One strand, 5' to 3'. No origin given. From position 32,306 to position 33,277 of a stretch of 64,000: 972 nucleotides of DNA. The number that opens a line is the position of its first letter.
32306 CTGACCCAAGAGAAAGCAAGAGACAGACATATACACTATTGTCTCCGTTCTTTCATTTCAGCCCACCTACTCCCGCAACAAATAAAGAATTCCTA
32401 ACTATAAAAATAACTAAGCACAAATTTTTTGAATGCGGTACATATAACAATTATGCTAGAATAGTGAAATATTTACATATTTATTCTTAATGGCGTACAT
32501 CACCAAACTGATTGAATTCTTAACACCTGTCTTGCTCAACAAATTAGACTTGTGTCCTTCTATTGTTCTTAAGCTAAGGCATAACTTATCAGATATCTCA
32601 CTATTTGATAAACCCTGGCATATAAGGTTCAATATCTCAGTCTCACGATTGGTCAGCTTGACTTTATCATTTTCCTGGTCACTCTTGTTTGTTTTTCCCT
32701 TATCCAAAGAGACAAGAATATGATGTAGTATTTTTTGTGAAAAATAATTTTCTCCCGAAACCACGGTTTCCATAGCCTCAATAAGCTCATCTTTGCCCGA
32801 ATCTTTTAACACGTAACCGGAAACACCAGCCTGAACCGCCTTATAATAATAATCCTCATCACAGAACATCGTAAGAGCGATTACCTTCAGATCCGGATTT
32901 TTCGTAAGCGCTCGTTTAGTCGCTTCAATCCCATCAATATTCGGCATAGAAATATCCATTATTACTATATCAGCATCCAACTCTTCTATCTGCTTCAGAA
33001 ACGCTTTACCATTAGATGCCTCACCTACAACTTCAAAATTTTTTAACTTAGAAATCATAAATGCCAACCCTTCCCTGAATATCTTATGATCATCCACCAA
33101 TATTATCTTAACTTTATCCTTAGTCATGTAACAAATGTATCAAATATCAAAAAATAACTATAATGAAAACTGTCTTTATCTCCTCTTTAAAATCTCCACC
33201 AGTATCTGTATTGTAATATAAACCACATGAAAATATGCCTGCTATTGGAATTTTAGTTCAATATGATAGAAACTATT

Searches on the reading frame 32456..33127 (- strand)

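Call 10: search_protein_families(library=pfam, proteins=[window:32456-33127:-], max_evalue=0.001)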
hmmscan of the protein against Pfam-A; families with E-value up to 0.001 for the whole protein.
window:32456-33127:- (223 aa): 2 families
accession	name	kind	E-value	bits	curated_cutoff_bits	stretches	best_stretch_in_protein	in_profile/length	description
PF00072.30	Response_reg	-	6.7e-28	97.5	30.2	1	8-119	1-110/111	Response regulator receiver domain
PF00196.25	GerE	-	7.6e-16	57.9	23.5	1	157-212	2-57/57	Bacterial regulatory proteins, luxR family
